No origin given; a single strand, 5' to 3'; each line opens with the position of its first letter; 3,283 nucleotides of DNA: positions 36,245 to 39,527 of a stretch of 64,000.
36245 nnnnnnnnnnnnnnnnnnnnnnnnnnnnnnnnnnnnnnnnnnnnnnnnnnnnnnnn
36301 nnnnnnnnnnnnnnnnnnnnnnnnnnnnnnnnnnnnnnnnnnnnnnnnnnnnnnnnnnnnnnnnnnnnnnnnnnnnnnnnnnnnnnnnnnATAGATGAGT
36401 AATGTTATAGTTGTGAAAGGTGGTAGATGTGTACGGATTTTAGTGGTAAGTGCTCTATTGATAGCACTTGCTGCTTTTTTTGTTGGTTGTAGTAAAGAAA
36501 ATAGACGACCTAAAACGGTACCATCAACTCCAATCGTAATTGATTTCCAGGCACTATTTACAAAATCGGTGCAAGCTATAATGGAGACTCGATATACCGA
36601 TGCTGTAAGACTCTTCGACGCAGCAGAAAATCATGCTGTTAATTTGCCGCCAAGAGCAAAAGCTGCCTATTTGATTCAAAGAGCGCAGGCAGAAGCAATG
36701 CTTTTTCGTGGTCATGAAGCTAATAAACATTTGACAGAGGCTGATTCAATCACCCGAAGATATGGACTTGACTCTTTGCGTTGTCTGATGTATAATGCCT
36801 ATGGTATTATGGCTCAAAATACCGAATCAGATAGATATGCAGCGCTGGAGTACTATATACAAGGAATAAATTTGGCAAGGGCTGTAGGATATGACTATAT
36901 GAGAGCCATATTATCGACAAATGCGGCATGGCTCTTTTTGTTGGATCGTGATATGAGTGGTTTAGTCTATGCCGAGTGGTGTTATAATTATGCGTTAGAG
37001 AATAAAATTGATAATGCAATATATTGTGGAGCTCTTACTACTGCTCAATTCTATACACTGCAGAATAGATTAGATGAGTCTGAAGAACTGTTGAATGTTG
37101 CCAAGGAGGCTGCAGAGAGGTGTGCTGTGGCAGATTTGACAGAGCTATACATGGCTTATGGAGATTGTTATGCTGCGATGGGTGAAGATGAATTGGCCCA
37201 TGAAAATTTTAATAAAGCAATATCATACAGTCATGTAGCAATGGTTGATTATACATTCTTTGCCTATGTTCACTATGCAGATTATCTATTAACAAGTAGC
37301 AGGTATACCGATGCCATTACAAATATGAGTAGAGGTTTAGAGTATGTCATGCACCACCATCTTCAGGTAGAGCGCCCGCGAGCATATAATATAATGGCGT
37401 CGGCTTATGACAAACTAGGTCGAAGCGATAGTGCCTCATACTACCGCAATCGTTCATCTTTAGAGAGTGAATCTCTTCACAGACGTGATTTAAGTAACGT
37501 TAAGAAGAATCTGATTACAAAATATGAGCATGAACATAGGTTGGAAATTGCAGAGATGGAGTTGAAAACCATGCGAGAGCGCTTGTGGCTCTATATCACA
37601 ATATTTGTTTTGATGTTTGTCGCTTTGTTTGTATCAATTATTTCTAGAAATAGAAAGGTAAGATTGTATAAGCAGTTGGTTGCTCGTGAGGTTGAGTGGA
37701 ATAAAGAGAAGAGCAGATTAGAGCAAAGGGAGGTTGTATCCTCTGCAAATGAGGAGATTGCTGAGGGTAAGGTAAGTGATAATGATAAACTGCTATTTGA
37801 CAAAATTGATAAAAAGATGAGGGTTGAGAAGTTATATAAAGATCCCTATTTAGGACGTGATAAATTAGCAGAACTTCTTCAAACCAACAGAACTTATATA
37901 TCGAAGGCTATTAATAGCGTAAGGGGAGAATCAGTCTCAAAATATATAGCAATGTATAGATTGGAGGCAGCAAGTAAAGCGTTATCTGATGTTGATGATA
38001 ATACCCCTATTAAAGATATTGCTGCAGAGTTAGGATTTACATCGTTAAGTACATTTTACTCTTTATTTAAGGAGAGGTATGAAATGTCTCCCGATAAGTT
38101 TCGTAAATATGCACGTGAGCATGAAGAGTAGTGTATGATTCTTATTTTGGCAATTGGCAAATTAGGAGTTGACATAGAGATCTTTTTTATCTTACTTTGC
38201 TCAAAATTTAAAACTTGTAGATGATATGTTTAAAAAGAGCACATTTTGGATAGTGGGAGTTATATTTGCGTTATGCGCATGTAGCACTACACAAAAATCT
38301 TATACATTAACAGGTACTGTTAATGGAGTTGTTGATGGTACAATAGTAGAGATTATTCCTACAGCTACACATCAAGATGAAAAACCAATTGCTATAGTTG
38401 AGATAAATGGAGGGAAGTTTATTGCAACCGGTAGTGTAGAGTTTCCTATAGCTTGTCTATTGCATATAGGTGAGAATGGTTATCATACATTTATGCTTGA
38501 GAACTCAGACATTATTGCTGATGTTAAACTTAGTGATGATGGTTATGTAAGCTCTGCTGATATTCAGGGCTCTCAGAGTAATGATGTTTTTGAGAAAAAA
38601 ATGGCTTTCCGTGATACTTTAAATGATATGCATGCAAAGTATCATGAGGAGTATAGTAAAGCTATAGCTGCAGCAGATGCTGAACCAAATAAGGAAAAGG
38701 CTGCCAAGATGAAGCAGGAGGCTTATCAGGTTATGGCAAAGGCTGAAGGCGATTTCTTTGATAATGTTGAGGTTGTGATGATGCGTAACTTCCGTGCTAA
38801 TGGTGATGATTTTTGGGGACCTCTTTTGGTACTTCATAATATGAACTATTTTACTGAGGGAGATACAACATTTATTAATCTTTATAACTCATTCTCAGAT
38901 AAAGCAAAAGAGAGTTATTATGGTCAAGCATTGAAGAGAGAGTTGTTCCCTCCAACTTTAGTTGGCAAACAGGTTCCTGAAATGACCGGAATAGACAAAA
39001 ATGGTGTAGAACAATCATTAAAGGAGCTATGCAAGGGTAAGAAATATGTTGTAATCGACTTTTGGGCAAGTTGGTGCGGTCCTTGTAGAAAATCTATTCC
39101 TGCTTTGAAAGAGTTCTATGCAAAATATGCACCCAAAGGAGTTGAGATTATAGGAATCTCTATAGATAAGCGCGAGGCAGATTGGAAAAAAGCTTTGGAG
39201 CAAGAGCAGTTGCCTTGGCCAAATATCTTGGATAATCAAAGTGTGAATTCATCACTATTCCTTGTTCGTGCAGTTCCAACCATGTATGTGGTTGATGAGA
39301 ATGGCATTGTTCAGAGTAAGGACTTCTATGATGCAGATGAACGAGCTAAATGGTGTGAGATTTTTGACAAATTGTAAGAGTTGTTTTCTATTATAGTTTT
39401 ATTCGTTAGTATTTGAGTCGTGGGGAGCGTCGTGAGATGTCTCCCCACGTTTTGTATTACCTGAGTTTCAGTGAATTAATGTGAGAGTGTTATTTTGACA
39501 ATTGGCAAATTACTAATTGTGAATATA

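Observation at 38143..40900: A 22-nt box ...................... occurs three times, each at identical spacing upstream of a promoter: a candidate regulon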

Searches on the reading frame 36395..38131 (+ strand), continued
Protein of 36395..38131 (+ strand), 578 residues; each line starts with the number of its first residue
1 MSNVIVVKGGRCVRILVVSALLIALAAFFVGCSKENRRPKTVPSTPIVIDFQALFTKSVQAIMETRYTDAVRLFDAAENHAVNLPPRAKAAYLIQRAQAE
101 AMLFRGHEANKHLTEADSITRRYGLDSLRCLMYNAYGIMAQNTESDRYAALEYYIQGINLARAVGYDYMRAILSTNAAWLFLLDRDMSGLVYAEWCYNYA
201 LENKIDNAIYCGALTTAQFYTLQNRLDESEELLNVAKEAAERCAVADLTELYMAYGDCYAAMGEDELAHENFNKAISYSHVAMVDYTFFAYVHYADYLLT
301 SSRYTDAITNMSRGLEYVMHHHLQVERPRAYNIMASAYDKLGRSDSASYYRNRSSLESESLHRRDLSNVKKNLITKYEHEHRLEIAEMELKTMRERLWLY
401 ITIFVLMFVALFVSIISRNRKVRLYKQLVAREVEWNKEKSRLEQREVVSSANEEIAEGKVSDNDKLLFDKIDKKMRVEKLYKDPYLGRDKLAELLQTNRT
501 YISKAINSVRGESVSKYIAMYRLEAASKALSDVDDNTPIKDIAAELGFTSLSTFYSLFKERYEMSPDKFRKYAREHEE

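Call 63: find_encoding_contigs(protein=P0010, flank=5000, max_places=2)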
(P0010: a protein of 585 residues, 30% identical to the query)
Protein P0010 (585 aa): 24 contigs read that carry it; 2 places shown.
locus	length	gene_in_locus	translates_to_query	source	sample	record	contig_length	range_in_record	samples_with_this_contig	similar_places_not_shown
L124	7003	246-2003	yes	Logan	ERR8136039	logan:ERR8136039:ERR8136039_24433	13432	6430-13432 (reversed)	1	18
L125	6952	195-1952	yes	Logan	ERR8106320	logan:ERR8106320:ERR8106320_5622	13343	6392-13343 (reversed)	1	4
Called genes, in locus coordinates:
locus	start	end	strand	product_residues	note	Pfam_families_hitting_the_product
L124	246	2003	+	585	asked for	PF13424:TPR_12 (faint), PF13428:TPR_14 (faint), PF07719:TPR_2 (faint), PF13181:TPR_8 (faint), PF12833:HTH_18, PF00165:HTH_AraC (weak)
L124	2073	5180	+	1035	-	PF13620:CarboxypepD_reg, PF13715:CarbopepD_reg_2, PF07715:Plug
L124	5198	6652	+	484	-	PF14322:SusD-like_3, PF07980:SusD_RagB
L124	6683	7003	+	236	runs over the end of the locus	PF16132:DUF4843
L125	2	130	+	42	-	?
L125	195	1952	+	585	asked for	PF13424:TPR_12 (faint), PF13428:TPR_14 (faint), PF07719:TPR_2 (faint), PF13181:TPR_8 (faint), PF12833:HTH_18, PF00165:HTH_AraC (weak)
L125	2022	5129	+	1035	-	PF13620:CarboxypepD_reg, PF13715:CarbopepD_reg_2, PF07715:Plug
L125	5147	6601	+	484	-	PF14322:SusD-like_3, PF07980:SusD_RagB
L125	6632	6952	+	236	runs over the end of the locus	PF16132:DUF4843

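Call 64: find_encoding_contigs(protein=P0013, flank=5000, max_places=2)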
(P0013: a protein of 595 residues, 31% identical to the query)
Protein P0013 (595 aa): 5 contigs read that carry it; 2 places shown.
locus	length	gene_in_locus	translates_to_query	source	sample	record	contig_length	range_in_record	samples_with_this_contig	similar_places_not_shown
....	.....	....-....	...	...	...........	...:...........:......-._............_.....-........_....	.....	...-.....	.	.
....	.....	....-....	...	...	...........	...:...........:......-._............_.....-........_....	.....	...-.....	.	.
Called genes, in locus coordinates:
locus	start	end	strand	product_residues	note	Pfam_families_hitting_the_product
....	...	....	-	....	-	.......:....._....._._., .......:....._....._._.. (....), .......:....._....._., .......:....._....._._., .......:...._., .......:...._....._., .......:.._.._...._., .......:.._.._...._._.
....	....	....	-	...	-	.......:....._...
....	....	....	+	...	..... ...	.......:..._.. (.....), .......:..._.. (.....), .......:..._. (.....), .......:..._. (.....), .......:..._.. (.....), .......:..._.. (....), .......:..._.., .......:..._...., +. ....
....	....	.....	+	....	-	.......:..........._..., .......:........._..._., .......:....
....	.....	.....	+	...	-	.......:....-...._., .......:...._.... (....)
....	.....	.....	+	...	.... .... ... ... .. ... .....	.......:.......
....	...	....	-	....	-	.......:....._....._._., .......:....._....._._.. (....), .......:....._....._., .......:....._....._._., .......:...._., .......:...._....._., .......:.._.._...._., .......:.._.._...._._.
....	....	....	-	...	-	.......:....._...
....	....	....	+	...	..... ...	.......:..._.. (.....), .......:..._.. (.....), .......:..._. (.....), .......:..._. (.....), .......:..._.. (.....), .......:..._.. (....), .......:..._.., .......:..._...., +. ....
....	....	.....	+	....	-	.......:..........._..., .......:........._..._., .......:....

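Call 66: find_encoding_contigs(protein=P0007, flank=5000, max_places=2)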
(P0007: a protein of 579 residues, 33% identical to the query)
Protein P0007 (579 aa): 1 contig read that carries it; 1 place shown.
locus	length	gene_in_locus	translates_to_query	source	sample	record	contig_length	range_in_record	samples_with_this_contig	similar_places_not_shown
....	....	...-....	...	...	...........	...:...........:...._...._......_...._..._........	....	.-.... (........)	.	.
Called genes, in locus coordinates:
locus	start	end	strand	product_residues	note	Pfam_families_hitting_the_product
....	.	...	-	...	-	?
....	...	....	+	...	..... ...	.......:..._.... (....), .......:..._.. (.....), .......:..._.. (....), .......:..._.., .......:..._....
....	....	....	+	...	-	?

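Call 67: find_encoding_contigs(protein=P0020, flank=8000, max_places=2)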
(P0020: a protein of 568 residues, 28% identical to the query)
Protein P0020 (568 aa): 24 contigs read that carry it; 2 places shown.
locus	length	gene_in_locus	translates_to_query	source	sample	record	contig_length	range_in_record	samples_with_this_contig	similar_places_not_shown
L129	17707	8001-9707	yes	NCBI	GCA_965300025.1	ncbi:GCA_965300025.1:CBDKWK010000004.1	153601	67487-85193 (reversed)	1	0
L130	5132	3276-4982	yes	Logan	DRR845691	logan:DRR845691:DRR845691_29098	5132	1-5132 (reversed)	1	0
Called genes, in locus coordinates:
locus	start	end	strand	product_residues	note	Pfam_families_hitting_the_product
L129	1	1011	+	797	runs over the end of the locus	PF01301:Glyco_hydro_35, PF02449:Glyco_hydro_42 (weak), PF13364:BetaGal_ABD2 (faint), PF21317:BetaGal_ABD_1, PF21467:BetaGal_gal-bd, PF00754:F5_F8_type_C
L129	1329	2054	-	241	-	-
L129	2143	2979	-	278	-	PF11551:Omp28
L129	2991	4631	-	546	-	PF19494:DUF6029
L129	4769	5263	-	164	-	PF00578:AhpC-TSA, PF08534:Redoxin, PF00085:Thioredoxin (faint), PF13098:Thioredoxin_2, PF13905:Thioredoxin_8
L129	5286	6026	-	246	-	PF01596:Methyltransf_3, PF13578:Methyltransf_24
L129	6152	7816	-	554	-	-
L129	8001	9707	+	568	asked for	PF00515:TPR_1 (faint), PF13181:TPR_8 (faint), PF13424:TPR_12 (faint), PF17874:TPR_MalT, PF07719:TPR_2 (weak), PF13432:TPR_16 (weak), PF12833:HTH_18, PF00165:HTH_AraC, +3 more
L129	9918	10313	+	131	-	PF02033:RBFA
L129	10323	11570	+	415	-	PF12704:MacB_PCD, PF02687:FtsX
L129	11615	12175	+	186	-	PF18306:LDcluster4, PF03641:Lysine_decarbox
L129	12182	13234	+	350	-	PF14093:DUF4271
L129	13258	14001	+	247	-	PF02602:HEM4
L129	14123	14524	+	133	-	PF00825:Ribonuclease_P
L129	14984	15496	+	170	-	PF01026:TatD_DNase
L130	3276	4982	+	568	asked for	PF00515:TPR_1 (faint), PF13181:TPR_8 (faint), PF13424:TPR_12 (faint), PF17874:TPR_MalT, PF07719:TPR_2 (weak), PF13432:TPR_16 (weak), PF12833:HTH_18, PF00165:HTH_AraC, +3 more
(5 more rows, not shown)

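Call 70: predict_structure(alignment_id=A2)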
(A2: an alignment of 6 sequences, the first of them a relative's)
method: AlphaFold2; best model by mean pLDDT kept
length: 578 residues; sequences in the alignment: 6
mean_pLDDT: 77.4   pTM: 0.53
mean pLDDT of the five models: 77.4, 73.9, 73.2, 65.1, 65.0
residues with pLDDT >= 90: 175; 70-90: 244; 50-70: 95; < 50: 64
segments of 3 or more residues with pLDDT < 50: 1-12, 31-47, 368-374, 439-459
pLDDT, mean of each block of 10 residues (from residue 1): 36 56 58 39 48 83 74 85 89 92 83 95 92 90 73 91 92 90 84 93 89 94 95 94 78 95 94 87 78 94 94 82 73 94 89 78 50 51 61 70 78 72 63 53 35 35 77 79 68 78 78 80 88 84 85 87 88 77
secondary structure, 60 per line:
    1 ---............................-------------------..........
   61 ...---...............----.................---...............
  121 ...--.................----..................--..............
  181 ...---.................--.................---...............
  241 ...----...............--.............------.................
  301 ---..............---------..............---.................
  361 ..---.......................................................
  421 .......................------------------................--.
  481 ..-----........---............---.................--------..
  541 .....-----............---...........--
elements in order: H4-31 H51-63 H67-81 H86-102 H106-123 H126-142 H147-164 H167-183 H187-203 H206-222 H226-243 H248-262 H265-277 H284-300 H304-317 H327-340 H344-362 H366-443 H462-477 H488-495 H499-510 H514-530 H539-545 H551-562 H566-576
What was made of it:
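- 36395..38131 (+): Regulator gene, 578 aa. It encodes an N-terminal signal or lipoprotein anchor, a periplasmic TPR-like superhelix (about aa 50-362), a long stalk helix containing one membrane segment (about aa 397-417, followed by RNRKVR), and a cytoplasmic AraC-type bipartite HTH (about aa 488-576). AF2 model with mean pLDDT 77 (call 70).
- The AF2 topology fits a periplasm-to-cytoplasm one-component regulator (call 70).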

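Call 84: fold_search(model_id=the predicted structure, library=pdb)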
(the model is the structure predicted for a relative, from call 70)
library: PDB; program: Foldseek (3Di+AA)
matches with E <= 10: 1157; with E <= 0.001: 80
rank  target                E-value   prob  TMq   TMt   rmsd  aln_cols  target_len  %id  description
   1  3sf4_A                1.0e-06  1.00  0.32  0.48  11.2       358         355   13  Crystal structure of the complex between the conserved cell polarity proteins Inscuteable and LGN (released 2011-11-23)
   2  5a7d_C                1.6e-06  1.00  0.31  0.47   9.8       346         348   14  Tetrameric assembly of LGN with Inscuteable (released 2016-08-03)
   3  5a7d_F                1.9e-06  1.00  0.31  0.47  10.0       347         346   13  Tetrameric assembly of LGN with Inscuteable (released 2016-08-03)
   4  6hc2_E                2.3e-06  1.00  0.34  0.49   9.4       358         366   13  Crystal structure of NuMA/LGN hetero-hexamers (released 2019-05-29)
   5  4wng_A                2.4e-06  1.00  0.37  0.58   6.7       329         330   13  Crystal structure of the TPR domain of LGN in complex with Frmpd4/Preso1 at 2.1 Angstrom resolution (released 2015-09-16)
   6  5a7d_B                2.5e-06  1.00  0.31  0.46   9.8       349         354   13  Tetrameric assembly of LGN with Inscuteable (released 2016-08-03)
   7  4wnd_A                2.6e-06  1.00  0.38  0.59   6.5       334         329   15  Crystal structure of the TPR domain of LGN in complex with Frmpd4/Preso1 at 1.5 Angstrom resolution (released 2015-09-16)
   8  8chy                  2.6e-06  1.00  0.25  0.45   9.6       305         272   18  Crystal structure of an 8-repeat consensus TPR superhelix with Zinc. (released 2024-02-21)
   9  3sf4_C                2.7e-06  1.00  0.33  0.50  10.3       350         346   12  Crystal structure of the complex between the conserved cell polarity proteins Inscuteable and LGN (released 2011-11-23)
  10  4wne_A                3.0e-06  1.00  0.36  0.58   6.9       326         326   13  Crystal structure of the TPR domain of LGN in complex with Frmpd4/Preso1 at 2.0 Angstrom resolution (released 2015-09-16)
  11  5a7d_D                3.3e-06  1.00  0.32  0.48   9.7       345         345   13  Tetrameric assembly of LGN with Inscuteable (released 2016-08-03)
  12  6hc2_C                3.3e-06  1.00  0.34  0.48   9.4       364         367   13  Crystal structure of NuMA/LGN hetero-hexamers (released 2019-05-29)
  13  5a7d_H                3.6e-06  1.00  0.31  0.47  10.0       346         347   14  Tetrameric assembly of LGN with Inscuteable (released 2016-08-03)
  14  6hc2_A                4.4e-06  1.00  0.35  0.51   9.1       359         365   13  Crystal structure of NuMA/LGN hetero-hexamers (released 2019-05-29)
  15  6hc2_S                4.6e-06  1.00  0.35  0.50   9.3       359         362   13  Crystal structure of NuMA/LGN hetero-hexamers (released 2019-05-29)
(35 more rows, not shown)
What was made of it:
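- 36395..38131 (+): The TPR part resembles LGN, Rap and NprR (call 84).
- Closest known: RRNPP-type TPR peptide sensors. Same: These are the best structural matches of the sensor domain: a TPR superhelix of about 330-360 residues (Foldseek E 1e-6 to 3e-4, call 84).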

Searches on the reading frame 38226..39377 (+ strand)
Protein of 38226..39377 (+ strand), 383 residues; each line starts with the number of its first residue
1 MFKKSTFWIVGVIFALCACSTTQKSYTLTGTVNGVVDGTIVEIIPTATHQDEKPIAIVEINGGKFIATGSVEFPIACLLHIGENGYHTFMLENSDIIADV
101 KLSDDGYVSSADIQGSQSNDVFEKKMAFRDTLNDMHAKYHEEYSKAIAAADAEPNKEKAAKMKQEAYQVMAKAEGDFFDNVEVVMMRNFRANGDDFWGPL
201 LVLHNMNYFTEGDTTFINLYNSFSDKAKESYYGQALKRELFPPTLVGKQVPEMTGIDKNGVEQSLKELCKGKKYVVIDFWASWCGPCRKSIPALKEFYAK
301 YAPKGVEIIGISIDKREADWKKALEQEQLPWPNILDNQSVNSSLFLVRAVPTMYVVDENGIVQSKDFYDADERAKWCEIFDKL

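Call 5: search_protein_families(library=pfam, proteins=[window:38226-39377:+])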
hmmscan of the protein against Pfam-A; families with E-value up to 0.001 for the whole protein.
window:38226-39377:+ (383 aa): 6 families
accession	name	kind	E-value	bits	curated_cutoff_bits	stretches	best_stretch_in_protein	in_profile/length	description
PF00578.27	AhpC-TSA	-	3.3e-24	85.6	26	1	246-364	1-123/124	AhpC/TSA family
PF08534.16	Redoxin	-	8.9e-21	74.7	26.6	1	246-364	2-130/148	Redoxin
PF13905.12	Thioredoxin_8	-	7.7e-19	68.3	27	1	273-362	2-94/94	Thioredoxin-like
PF00085.26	Thioredoxin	-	3e-10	40.4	23.5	1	267-317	13-62/103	Thioredoxin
PF14289.11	DUF4369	-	1e-06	29.7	25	1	26-122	1-91/91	Domain of unknown function (DUF4369)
PF13098.12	Thioredoxin_2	-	1.4e-06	29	27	1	271-362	4-95/104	Thioredoxin-like domain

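Call 43: search_protein_families(library=ncbifam, proteins=[window:38226-39377:+], max_evalue=0.00001)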
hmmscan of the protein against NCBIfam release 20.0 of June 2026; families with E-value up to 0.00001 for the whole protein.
window:38226-39377:+ (383 aa): 11 families
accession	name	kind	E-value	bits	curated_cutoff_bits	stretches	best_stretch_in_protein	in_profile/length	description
NF002854.0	PRK03147.1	subfamily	3e-22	79.4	170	1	246-364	38-154/176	thiol-disulfide oxidoreductase ResA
NF041054.1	WAxxUGC_long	equivalog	1.9e-15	57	300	1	245-362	79-194/354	ResA-like WAxxUGC motif-containing protein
TIGR00385.1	dsbE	subfamily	5.2e-14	52.2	123.15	1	241-372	31-160/173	DsbE family thiol:disulfide interchange protein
NF041202.1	StoA_CxxC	exception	2e-13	50.6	210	1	270-364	51-146/163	endospore biogenesis thiol-disulfide oxidoreductase StoA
TIGR01068.1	thioredoxin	equivalog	2.3e-12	47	96.8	1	266-317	7-58/101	thioredoxin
NF047696.1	ThlDiSintTplARhiz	equivalog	4.7e-12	46.1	230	1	248-326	75-151/219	thiol:disulfide interchange protein TlpA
NF008229.0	PRK10996.1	equivalog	4.4e-09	36.2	125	1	258-299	38-79/141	thioredoxin TrxC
NF011941.0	PRK15412.1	equivalog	1.1e-06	28.3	359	1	244-374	39-167/185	thiol:disulfide interchange protein DsbE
NF006898.0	PRK09381.1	equivalog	2e-06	28.2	138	1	269-315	18-63/109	thioredoxin TrxA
TIGR01126.1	pdi_dom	equivalog_domain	2.2e-06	27.9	107.2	0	263-315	4-59/105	protein disulfide-isomerase domain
NF047697.1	ThioredTrxAClost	equivalog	3.3e-06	27.2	140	1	255-309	3-53/105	thioredoxin TrxA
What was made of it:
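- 38226..39377 (+): tlpA1: DUF4369 plus a TlpA/ResA-like thiol:disulfide oxidoreductase lipoprotein. calls 5, 43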
